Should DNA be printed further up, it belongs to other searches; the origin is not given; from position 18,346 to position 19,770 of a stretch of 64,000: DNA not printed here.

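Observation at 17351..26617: Orphan tailoring cluster with four radical SAM enzymes, an AsnB-like enzyme, an AKR and a methyltransferase-like ORF, but no recognisable substrate gene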

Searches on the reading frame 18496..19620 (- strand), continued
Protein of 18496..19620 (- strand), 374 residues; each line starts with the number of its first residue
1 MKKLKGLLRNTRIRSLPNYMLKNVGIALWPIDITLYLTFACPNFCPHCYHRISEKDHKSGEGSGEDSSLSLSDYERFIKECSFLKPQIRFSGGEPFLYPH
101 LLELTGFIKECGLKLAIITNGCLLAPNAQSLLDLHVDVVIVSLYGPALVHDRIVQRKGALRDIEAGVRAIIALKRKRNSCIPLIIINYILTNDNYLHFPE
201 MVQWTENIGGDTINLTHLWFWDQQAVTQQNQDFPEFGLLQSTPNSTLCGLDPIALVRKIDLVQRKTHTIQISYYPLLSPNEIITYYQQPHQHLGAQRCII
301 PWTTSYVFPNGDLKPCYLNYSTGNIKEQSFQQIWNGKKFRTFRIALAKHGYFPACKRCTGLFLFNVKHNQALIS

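Call 89: search_solved_structures(query=window:18496-19620:-, max_evalue=0.00001, show_alignments=4)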
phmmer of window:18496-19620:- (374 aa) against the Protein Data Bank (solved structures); distinct sequences matched with E-value up to 0.00001: 5.
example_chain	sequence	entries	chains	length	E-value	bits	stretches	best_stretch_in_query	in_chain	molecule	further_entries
7vob_C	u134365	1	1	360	2.6e-09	39.7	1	69-202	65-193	Cytosylglucuronate decarboxylase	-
7voc_C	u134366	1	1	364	2.7e-09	39.7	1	69-202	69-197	Cytosylglucuronate decarboxylase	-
6c8v_A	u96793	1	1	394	3.6e-07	32.7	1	29-222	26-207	Coenzyme PQQ synthesis protein E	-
4m7s_A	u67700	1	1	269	8.1e-06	28.2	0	293-361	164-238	BtrN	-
4m7t_A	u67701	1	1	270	8.5e-06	28.1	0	293-361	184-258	BtrN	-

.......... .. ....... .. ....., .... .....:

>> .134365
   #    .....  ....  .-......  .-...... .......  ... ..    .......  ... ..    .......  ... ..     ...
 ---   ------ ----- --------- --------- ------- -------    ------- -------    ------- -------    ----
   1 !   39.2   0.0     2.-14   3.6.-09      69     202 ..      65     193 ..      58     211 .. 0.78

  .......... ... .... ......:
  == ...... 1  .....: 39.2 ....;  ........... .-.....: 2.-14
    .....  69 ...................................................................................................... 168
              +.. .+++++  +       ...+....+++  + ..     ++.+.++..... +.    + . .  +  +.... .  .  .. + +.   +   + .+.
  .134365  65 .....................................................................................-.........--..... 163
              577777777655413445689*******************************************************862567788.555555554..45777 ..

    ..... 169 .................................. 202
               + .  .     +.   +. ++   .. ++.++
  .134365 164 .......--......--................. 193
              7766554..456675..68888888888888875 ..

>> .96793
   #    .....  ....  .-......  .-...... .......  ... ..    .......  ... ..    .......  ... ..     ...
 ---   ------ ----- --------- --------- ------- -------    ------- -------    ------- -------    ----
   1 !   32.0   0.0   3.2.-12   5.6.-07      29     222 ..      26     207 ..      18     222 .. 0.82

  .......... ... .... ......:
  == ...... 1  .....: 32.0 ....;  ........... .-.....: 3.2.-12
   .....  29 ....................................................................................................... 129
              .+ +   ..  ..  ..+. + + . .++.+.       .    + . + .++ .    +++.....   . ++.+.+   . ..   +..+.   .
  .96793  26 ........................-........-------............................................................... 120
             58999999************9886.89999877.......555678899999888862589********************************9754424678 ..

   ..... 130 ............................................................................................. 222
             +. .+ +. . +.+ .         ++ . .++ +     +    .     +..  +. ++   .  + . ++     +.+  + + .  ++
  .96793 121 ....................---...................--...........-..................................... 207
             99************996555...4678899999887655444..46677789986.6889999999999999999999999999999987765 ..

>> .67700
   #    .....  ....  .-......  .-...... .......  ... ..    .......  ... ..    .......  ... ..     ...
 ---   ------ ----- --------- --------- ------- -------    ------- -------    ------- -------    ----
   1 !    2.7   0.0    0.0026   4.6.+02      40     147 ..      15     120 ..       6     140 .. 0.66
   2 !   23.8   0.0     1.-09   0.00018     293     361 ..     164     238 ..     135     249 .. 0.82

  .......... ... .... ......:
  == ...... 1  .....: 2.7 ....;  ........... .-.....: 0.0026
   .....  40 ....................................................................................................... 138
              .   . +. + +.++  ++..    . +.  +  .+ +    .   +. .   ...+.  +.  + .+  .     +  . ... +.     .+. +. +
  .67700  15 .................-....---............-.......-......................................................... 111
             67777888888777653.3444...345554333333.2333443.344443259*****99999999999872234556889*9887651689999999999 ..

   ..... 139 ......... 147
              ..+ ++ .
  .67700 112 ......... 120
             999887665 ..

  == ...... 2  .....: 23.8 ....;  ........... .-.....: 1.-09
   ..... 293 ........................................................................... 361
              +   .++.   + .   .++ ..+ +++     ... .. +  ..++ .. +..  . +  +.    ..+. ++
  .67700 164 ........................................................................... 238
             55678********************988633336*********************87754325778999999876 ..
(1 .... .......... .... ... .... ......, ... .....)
